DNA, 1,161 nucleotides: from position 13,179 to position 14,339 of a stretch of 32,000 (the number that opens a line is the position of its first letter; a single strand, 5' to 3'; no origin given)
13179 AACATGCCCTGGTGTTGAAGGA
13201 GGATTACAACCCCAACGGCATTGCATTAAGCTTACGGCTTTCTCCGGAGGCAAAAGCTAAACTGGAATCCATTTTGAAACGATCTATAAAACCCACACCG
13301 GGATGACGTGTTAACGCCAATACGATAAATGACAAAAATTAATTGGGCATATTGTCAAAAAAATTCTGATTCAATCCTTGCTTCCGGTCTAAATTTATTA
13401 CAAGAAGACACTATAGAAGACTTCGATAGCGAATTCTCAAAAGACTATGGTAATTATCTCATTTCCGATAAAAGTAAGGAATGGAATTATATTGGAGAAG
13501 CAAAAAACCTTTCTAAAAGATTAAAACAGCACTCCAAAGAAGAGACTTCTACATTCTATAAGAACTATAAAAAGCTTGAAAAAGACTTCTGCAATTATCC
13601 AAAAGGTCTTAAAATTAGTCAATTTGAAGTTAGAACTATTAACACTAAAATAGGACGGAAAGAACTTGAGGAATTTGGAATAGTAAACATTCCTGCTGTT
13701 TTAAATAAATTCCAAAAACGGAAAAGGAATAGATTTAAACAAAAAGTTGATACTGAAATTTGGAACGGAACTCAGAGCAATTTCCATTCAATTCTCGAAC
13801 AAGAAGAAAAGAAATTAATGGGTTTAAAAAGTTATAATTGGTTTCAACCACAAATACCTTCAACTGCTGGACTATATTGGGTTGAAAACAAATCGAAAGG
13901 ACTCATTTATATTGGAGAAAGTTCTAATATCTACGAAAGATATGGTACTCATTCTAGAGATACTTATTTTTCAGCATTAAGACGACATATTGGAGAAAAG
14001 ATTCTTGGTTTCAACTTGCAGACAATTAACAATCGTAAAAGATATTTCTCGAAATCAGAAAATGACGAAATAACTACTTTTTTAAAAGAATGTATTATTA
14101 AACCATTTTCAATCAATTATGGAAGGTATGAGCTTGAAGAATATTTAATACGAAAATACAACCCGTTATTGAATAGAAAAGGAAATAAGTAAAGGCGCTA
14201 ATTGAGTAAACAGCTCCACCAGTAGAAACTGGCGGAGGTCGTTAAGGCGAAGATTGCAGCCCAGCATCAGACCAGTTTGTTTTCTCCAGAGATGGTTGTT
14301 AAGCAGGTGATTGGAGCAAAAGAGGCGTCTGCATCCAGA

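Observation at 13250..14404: Minimal AT-rich insertion inside the hflX 3' end, bounded by a perfect 45-bp direct repeat, with a nuclease as its only cargo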

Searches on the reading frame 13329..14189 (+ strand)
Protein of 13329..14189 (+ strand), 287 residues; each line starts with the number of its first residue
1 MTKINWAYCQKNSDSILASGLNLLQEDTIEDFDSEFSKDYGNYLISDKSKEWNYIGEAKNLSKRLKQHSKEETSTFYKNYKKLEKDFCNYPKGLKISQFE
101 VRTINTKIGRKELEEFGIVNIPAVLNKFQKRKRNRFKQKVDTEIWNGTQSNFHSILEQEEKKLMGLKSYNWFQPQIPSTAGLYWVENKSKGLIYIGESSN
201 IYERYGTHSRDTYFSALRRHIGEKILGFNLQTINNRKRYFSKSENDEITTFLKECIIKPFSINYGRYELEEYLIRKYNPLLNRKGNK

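Call 6: search_protein_families(library=pfam, proteins=[window:13329-14189:+], max_evalue=1)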
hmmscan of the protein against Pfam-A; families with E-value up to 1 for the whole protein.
window:13329-14189:+ (287 aa): 4 families
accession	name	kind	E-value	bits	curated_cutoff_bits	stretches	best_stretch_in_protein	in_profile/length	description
PF20815.3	GIY_YIG_2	-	7.6e-13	49.1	22.4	2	185-287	26-139/153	GIY-YIG catalytic domain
PF01541.30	GIY-YIG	-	1.8e-10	41.4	22.6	2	40-87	2-51/78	GIY-YIG catalytic domain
PF10544.15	T5orf172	-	0.0093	16.9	20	1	43-85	4-61/101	T5orf172 domain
PF00719.24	Pyrophosphatase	-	0.58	10.4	23.5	1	56-88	99-130/153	Inorganic pyrophosphatase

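Call 8: find_homologous_proteins(query=window:13329-14189:+)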
Query window:13329-14189:+ (287 aa): 547 proteins with E <= 0.001 among 1294 candidates; the best 120 are listed.
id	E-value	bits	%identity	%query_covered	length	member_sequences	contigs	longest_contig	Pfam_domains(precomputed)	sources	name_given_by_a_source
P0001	2.3e-187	639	100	99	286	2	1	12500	PF01541.31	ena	-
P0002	9.9e-148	509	80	100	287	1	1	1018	PF20815.4,PF01541.31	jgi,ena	-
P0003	1.1e-142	493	77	100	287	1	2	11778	PF20815.4,PF01541.31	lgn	-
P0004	4.8e-140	484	79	99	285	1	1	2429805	PF01541.31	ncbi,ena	-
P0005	3.2e-136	471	74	100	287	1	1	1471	PF20815.4,PF01541.31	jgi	jgi:predicted GIY-YIG superfamily endonuclease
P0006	6.2e-127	441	70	100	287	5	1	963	PF20815.4,PF01541.31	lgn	-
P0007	7.7e-126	437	69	100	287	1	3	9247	PF20815.4,PF01541.31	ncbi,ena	-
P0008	4.4e-122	425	67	100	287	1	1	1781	PF20815.4,PF01541.31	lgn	-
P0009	1.1e-121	424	67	100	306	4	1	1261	PF20815.4,PF01541.31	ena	-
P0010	9.6e-121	421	67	100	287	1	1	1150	PF20815.4,PF01541.31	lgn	-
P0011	4.8e-118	412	65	100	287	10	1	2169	PF20815.4,PF01541.31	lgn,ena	-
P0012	1.9e-117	410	65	100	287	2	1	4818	PF20815.4,PF01541.31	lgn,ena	-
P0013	4.5e-117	409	64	100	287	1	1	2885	PF20815.4,PF01541.31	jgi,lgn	jgi:predicted GIY-YIG superfamily endonuclease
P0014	4.6e-117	409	66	100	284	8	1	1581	PF20815.4,PF01541.31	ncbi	-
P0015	6.3e-117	408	64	100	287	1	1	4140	PF20815.4,PF01541.31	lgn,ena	-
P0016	7.5e-117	408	65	100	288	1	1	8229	PF20815.4,PF01541.31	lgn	-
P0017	5.2e-116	405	67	100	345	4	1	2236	PF20815.4,PF01541.31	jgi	-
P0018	1.1e-115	404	63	100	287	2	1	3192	PF20815.4,PF01541.31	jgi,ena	-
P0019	1.6e-115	403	65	100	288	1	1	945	PF20815.4,PF01541.31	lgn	-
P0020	1.7e-114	400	63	100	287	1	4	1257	PF20815.4,PF01541.31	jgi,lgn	-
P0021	4.1e-114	399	64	100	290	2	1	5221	PF20815.4,PF01541.31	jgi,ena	-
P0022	1.0e-113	398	62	99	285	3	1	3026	PF20815.4,PF01541.31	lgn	-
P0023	6.5e-113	395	62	100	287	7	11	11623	PF20815.4,PF01541.31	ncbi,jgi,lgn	ncbi:MAG: putative GIY-YIG superfamily endonuclease [Cyclobacteriaceae bacterium]|jgi:predicted GIY-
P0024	1.9e-112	393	64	100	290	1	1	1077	PF20815.4,PF01541.31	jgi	-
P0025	2.4e-112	393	64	99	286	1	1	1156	PF20815.4,PF01541.31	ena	-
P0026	3.3e-112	393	61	100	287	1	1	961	PF20815.4,PF01541.31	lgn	-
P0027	1.5e-111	390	63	100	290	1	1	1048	PF20815.4,PF01541.31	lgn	-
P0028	5.3e-109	382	65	95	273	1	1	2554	PF20815.4,PF01541.31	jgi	jgi:predicted GIY-YIG superfamily endonuclease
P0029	2.0e-108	380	60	100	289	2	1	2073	PF20815.4,PF01541.31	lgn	-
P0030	1.1e-107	378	65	100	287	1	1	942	PF01541.31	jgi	-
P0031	1.6e-107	377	66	99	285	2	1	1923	PF01541.31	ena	-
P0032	4.7e-107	376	63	100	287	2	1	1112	PF01541.31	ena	-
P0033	1.0e-106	375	60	100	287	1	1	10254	PF20815.4,PF01541.31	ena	-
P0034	1.1e-106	374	64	100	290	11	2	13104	PF01541.31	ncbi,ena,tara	tara:strand:+ start:128 stop:1000 length:873 start_codon:yes stop_codon:yes gene_type:complete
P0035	1.9e-106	374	62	100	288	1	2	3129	PF20815.4,PF01541.31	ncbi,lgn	-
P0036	3.0e-106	373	59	100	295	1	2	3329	PF20815.4,PF01541.31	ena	-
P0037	3.1e-106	373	60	100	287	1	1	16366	PF01541.31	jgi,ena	-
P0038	4.0e-106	373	64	100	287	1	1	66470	PF01541.31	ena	-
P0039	5.6e-106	372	65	100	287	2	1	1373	PF01541.31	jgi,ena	-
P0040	1.3e-105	371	64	100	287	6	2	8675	PF01541.31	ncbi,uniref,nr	ncbi:GIY-YIG nuclease family protein [Tenacibaculum finnmarkense]|uniref:GIY-YIG nuclease family pro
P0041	1.8e-105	371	63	100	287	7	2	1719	PF01541.31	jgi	jgi:predicted GIY-YIG superfamily endonuclease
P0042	2.9e-105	370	64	100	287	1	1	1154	PF01541.31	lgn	-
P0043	9.5e-105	368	62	100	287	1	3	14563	PF20815.4,PF01541.31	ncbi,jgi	jgi:predicted GIY-YIG superfamily endonuclease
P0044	5.7e-104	366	63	100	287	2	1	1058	PF01541.31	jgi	jgi:predicted GIY-YIG superfamily endonuclease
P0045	7.5e-104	365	59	100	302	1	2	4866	PF20815.4,PF01541.31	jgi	jgi:predicted GIY-YIG superfamily endonuclease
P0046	1.0e-103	365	64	99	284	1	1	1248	PF20815.4,PF01541.31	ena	-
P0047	5.4e-103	362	58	99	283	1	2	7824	PF01541.31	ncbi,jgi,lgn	ncbi:MAG: putative GIY-YIG superfamily endonuclease [Arenicella sp.]|jgi:predicted GIY-YIG superfami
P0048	1.1e-101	358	63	99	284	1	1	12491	PF01541.31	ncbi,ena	-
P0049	2.9e-101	357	60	100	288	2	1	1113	PF20815.4,PF01541.31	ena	-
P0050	3.3e-101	357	58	100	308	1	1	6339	PF20815.4,PF01541.31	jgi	-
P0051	1.1e-100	355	60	98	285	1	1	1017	PF01541.31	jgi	-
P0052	2.5e-100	354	63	100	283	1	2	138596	PF01541.31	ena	-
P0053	2.3e-99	350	61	98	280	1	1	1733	PF20815.4,PF01541.31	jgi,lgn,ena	-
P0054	1.9e-97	344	57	100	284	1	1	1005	PF20815.4,PF01541.31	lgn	-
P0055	2.2e-97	344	56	99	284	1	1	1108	PF20815.4,PF01541.31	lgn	-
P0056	2.7e-97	344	61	99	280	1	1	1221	PF01541.31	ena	-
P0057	3.1e-96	340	60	99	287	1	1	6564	PF20815.4,PF01541.31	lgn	-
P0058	9.3e-96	339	59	98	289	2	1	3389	PF20815.4,PF01541.31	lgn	-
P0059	2.5e-94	334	59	99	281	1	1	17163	PF20815.4,PF01541.31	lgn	-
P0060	1.5e-93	331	57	99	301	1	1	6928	PF01541.31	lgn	-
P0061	3.9e-93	330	57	99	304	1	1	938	PF20815.4,PF01541.31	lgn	-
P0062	5.5e-93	330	55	100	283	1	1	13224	PF01541.31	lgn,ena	-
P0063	2.3e-91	324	55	100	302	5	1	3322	PF20815.4,PF01541.31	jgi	-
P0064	3.7e-91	324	56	95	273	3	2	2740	PF20815.4,PF01541.31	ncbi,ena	-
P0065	1.4e-90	322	54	100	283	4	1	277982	PF20815.4,PF01541.31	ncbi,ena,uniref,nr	ncbi:GIY-YIG nuclease family protein [Mesonia sp. K7]|uniref:GIY-YIG nuclease family protein n=1 Tax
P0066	1.9e-90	321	54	100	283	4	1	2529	PF20815.4,PF01541.31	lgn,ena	-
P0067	2.3e-89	318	53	99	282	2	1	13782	PF20815.4,PF01541.31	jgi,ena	-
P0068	4.5e-89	317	55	100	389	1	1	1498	PF20815.4,PF01541.31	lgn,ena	-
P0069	2.5e-88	314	55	99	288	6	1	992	PF20815.4,PF01541.31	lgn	-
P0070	2.3e-87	311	53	100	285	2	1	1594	PF20815.4,PF01541.31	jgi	jgi:predicted GIY-YIG superfamily endonuclease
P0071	3.4e-87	311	54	99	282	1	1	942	PF20815.4,PF01541.31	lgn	-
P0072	4.1e-87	310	55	99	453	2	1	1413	PF20815.4,PF01541.31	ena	-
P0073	1.0e-86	309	53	99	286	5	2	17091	PF20815.4,PF01541.31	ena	-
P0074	2.1e-86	308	53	100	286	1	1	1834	PF20815.4,PF01541.31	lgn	-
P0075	3.9e-86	307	52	100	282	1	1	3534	PF20815.4,PF01541.31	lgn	-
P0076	9.0e-86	306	53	100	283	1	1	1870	PF20815.4,PF01541.31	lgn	-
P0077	1.0e-85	306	53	100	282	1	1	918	PF20815.4,PF01541.31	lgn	-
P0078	2.1e-85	305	53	99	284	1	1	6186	PF20815.4,PF01541.31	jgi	-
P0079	4.3e-85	304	54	99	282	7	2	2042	PF20815.4,PF01541.31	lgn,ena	-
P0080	4.7e-85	304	53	99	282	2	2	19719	PF20815.4,PF01541.31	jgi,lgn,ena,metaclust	metaclust:\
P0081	4.9e-85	303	53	98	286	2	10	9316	PF20815.4,PF01541.31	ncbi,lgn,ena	-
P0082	5.1e-85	303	56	99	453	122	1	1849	PF20815.4,PF01541.31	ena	-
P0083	2.0e-84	301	53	99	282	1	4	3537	PF20815.4,PF01541.31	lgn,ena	-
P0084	2.4e-84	301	78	63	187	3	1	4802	PF20815.4,PF01541.31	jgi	jgi:predicted GIY-YIG superfamily endonuclease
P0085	2.6e-84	301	54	99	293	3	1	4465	PF01541.31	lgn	-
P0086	1.1e-83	299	53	100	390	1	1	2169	PF01541.31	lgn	-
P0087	1.8e-83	298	50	99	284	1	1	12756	PF20815.4,PF01541.31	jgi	jgi:predicted GIY-YIG superfamily endonuclease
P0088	2.0e-83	298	53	99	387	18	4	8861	PF20815.4,PF01541.31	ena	-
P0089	2.1e-83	298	51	98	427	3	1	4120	PF20815.4,PF01541.31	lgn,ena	-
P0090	2.3e-83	298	51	100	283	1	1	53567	PF01541.31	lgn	-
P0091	4.7e-83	297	53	98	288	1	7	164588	PF20815.4,PF01541.31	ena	-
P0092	9.9e-83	296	52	98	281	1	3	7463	PF20815.4,PF01541.31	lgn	-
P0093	1.3e-82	295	49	98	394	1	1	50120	PF20815.4,PF01541.31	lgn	-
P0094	1.4e-82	295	48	99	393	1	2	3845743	PF20815.4,PF01541.31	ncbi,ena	-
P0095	1.2e-81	292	48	98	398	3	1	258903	PF20815.4,PF01541.31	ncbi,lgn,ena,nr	ncbi:MAG: GIY-YIG nuclease family protein [Balneolaceae bacterium]|nr:GIY-YIG nuclease family protei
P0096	1.8e-81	292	55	100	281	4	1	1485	PF01541.31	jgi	-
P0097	2.8e-81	291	53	100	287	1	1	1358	PF20815.4,PF01541.31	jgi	jgi:predicted GIY-YIG superfamily endonuclease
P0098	3.7e-81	291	53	100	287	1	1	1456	PF20815.4,PF01541.31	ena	-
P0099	4.5e-81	290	54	100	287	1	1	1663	PF20815.4,PF01541.31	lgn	-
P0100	1.6e-80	289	53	100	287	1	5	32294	PF20815.4,PF01541.31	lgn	-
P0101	1.8e-80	289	53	100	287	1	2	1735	PF20815.4,PF01541.31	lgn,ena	-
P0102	3.2e-80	288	52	100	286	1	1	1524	PF20815.4,PF01541.31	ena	-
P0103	6.7e-80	287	53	100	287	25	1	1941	PF20815.4,PF01541.31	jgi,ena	-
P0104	9.2e-80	286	52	100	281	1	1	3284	PF20815.4,PF01541.31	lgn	-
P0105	1.2e-79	286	52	100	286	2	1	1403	PF20815.4,PF01541.31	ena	-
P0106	1.7e-79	285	51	99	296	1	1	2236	PF20815.4,PF01541.31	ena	-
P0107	1.9e-79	285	53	100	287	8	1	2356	PF20815.4,PF01541.31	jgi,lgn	jgi:predicted GIY-YIG superfamily endonuclease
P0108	2.1e-79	285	53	100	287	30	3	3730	PF20815.4,PF01541.31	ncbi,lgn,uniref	ncbi:GIY-YIG nuclease family protein [Yeosuana sp.]|uniref:GIY-YIG nuclease family protein n=1 Tax=Y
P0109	2.2e-79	285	51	100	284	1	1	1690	PF20815.4,PF01541.31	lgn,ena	-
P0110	2.3e-79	285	53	100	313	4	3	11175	PF20815.4,PF01541.31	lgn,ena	-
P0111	3.2e-79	284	53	100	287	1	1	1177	PF20815.4,PF01541.31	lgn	-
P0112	3.9e-79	284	52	100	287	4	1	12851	PF20815.4,PF01541.31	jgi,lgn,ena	-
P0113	4.9e-79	284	52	100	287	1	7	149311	PF20815.4,PF01541.31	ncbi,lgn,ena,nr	ncbi:MAG: GIY-YIG nuclease family protein [Bacteroidetes bacterium]|nr:GIY-YIG nuclease family prote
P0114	5.5e-79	284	51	100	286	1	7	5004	PF20815.4,PF01541.31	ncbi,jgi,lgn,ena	jgi:predicted GIY-YIG superfamily endonuclease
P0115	5.5e-79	284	51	100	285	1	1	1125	PF20815.4,PF01541.31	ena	-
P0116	5.6e-79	284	51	100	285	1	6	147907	PF20815.4,PF01541.31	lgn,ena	-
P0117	5.9e-79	284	52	100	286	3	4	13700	PF20815.4,PF01541.31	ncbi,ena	-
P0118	6.1e-79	283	50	98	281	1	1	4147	PF20815.4,PF01541.31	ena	-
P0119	6.2e-79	283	53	99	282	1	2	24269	PF20815.4,PF01541.31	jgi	jgi:predicted GIY-YIG superfamily endonuclease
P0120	8.1e-79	283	51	100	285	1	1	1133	PF20815.4,PF01541.31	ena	-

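Call 14: find_encoding_contigs(protein=P0065, flank=3000, max_places=3)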
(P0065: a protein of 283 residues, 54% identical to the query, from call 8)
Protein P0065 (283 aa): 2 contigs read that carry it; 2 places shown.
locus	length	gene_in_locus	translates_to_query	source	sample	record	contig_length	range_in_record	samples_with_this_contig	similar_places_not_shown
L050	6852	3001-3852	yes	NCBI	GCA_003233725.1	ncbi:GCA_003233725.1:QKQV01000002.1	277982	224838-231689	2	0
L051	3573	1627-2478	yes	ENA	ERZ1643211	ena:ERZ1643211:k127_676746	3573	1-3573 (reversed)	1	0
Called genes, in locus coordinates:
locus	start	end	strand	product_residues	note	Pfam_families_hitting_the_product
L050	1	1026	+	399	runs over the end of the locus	PF13495:Phage_int_SAM_4, PF00589:Phage_integrase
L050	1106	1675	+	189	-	PF08327:AHSA1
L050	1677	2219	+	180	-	PF14117:DUF4287, PF18899:DUF5655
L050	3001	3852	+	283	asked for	PF01541:GIY-YIG (weak), PF20815:GIY_YIG_2 (weak), PF01541:GIY-YIG (weak)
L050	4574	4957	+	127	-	-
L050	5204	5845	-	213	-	PF19781:DUF6266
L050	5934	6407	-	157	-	PF22105:DUF6943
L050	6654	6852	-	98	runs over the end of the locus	PF12728:HTH_17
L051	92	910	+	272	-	-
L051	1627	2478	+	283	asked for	PF01541:GIY-YIG (weak), PF20815:GIY_YIG_2 (weak), PF01541:GIY-YIG (weak)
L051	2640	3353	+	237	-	-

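Call 15: find_encoding_contigs(protein=P0003, flank=3000, max_places=3)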
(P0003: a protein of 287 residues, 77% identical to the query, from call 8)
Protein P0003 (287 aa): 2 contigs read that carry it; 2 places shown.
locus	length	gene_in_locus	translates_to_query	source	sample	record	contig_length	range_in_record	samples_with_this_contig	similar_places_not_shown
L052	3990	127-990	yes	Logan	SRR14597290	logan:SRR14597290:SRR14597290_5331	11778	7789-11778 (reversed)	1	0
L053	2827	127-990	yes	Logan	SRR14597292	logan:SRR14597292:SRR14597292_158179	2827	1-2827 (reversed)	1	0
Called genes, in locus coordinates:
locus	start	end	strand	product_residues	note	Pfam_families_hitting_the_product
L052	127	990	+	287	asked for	PF20815:GIY_YIG_2, PF01541:GIY-YIG (weak)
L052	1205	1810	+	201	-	-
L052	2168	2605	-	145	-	-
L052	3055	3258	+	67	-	-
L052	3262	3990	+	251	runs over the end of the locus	-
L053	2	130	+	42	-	?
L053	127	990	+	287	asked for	PF20815:GIY_YIG_2, PF01541:GIY-YIG (weak)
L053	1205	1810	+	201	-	-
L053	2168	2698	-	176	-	-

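Call 16: find_encoding_contigs(protein=P0038, flank=3000, max_places=3)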
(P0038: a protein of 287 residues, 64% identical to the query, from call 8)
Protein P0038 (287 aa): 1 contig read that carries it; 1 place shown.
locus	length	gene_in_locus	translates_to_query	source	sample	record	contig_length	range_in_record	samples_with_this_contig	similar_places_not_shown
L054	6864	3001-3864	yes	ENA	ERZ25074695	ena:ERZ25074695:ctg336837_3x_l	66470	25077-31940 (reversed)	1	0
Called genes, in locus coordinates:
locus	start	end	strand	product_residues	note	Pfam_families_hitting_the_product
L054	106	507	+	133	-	-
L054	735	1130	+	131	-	-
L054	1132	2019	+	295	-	-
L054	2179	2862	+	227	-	-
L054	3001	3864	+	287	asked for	PF01541:GIY-YIG (faint)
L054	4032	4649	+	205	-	-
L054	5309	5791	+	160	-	PF14567:SUKH_5 (faint), PF09346:SMI1_KNR4, PF14568:SUKH_6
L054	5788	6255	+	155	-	-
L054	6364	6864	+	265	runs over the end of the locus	-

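Call 22: find_encoding_contigs(protein=P0002, flank=3000, max_places=3)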
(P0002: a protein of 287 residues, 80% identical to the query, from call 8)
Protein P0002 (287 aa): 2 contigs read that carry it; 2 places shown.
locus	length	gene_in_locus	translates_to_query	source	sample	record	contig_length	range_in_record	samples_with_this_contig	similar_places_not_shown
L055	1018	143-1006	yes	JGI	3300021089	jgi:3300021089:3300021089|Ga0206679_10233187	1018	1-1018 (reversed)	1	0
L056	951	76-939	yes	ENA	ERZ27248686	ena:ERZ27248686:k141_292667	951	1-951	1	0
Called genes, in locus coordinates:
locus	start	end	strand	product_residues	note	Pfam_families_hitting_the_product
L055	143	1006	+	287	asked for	PF20815:GIY_YIG_2, PF01541:GIY-YIG (weak)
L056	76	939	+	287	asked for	PF20815:GIY_YIG_2, PF01541:GIY-YIG (weak)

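Call 23: find_encoding_contigs(protein=P0005, flank=3000, max_places=3)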
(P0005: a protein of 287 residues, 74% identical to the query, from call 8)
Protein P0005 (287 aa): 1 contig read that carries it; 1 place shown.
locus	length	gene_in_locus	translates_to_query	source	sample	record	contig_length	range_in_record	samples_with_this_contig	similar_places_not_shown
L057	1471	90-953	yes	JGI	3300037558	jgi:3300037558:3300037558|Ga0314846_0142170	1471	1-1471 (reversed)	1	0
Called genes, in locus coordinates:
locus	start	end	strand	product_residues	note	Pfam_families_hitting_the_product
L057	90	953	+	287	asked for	PF01541:GIY-YIG (faint), PF20815:GIY_YIG_2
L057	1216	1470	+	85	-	?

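Call 24: find_encoding_contigs(protein=P0007, flank=4000, max_places=4)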
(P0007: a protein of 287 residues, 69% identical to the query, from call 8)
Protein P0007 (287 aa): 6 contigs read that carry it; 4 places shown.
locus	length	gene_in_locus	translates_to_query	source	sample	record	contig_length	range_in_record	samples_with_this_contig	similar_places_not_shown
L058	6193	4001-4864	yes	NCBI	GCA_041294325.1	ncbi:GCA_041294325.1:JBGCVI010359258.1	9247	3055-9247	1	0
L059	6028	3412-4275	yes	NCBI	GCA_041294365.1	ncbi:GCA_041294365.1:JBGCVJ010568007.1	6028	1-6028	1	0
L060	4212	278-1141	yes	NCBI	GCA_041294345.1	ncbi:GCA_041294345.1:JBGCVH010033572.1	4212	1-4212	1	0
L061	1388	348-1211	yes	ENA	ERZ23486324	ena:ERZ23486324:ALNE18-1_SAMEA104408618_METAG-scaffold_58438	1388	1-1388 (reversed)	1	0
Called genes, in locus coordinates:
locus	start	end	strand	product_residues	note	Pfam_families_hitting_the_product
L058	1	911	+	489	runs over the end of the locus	PF01420:Methylase_S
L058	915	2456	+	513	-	-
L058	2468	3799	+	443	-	PF09254:FokI_cleav_dom, PF04471:Mrr_cat (faint)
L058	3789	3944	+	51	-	-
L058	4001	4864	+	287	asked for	PF01541:GIY-YIG (weak), PF20815:GIY_YIG_2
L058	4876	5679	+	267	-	-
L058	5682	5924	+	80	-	-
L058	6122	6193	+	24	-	?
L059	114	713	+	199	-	PF14237:GYF_2, PF05656:DUF805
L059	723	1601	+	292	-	-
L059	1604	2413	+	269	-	PF14237:GYF_2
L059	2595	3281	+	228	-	PF14219:DUF4328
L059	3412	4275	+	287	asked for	PF01541:GIY-YIG (weak), PF20815:GIY_YIG_2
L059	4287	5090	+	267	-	-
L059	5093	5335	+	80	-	-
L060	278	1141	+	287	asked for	PF01541:GIY-YIG (weak), PF20815:GIY_YIG_2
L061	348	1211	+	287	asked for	PF01541:GIY-YIG (weak), PF20815:GIY_YIG_2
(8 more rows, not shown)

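Call 25: find_encoding_contigs(protein=P0001, flank=4000, max_places=3)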
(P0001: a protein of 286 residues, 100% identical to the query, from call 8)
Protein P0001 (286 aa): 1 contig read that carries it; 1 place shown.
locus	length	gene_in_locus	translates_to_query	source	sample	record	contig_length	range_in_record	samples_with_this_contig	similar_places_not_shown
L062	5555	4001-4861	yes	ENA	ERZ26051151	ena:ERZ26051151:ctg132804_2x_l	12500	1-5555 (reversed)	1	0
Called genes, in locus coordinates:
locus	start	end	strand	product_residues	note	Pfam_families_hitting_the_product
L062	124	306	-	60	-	PF14255:Zn_ribbon_21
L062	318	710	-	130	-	PF00571:CBS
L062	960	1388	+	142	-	PF00588:SpoU_methylase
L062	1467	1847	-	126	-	PF14561:TPR_20 (faint), PF13414:TPR_11 (faint), PF13424:TPR_12 (faint), PF14559:TPR_19 (faint), PF13431:TPR_17 (faint), PF00515:TPR_1 (faint), PF13428:TPR_14 (weak), PF13432:TPR_16 (weak), +1 more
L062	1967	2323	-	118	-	PF14213:DUF4325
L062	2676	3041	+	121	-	PF13167:GTP-bdg_N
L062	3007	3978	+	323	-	PF16360:GTP-bdg_M, PF19275:HflX_C (faint), PF03193:RsgA_GTPase (faint), PF01926:MMR_HSR1, PF02421:FeoB_N (weak), PF16897:MMR_HSR1_Xtn (faint)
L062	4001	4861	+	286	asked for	PF01541:GIY-YIG (faint)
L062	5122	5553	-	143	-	?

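Call 28: find_related_loci(query=window:13329-14189:+, collection=metagenome_contigs, flank=3000)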
Query window:13329-14189:+ (287 aa) in metagenome_contigs; peptide patterns used: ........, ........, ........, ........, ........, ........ (x = any residue, [..] = any of these).
149 stretches matched a pattern, but none encodes a relative of the query by tblastn (E <= 1e-3).

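Call 29: find_related_loci(query=window:13329-14189:+, collection=viral_contigs, flank=3000)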
Query window:13329-14189:+ (287 aa) in viral_contigs; peptide patterns used: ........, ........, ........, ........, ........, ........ (x = any residue, [..] = any of these).
12 stretches matched a pattern, but none encodes a relative of the query by tblastn (E <= 1e-3).

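Call 33: find_encoding_contigs(protein=P0084, flank=3000, max_places=3)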
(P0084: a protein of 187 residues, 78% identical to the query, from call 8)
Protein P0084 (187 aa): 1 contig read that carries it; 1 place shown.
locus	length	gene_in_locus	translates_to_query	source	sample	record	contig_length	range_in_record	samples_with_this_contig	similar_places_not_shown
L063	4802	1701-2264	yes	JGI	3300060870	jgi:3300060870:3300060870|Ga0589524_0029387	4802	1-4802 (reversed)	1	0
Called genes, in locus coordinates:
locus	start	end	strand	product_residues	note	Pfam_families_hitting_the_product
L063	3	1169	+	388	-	?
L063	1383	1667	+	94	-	PF01541:GIY-YIG (faint)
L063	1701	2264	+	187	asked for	PF20815:GIY_YIG_2, PF01541:GIY-YIG (weak)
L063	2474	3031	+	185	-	PF03167:UDG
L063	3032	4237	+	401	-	PF04326:SLFN_AlbA_2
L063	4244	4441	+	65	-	PF18962:Por_Secre_tail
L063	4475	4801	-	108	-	?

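Call 37: search_protein_families(library=padloc, proteins=[window:13329-14189:+], max_evalue=1)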
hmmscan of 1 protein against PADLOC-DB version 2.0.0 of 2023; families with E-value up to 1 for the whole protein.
window:13329-14189:+ (287 aa): 5 families
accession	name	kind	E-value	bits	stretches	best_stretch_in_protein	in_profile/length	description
PDLC04925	PDC-S14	-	9.6e-10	35.9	2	47-76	74-101/301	-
PDLC04923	PDC-S14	-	1.2e-07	29.1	2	48-76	84-110/320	-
PDLC03973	UzuA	-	0.00028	18.6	1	26-60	170-204/278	-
PDLC03701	HEase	-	0.00046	18.1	2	41-90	4-52/271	homing endonuclease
PDLC04922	PDC-S14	-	0.0012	16.2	1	40-72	50-80/305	-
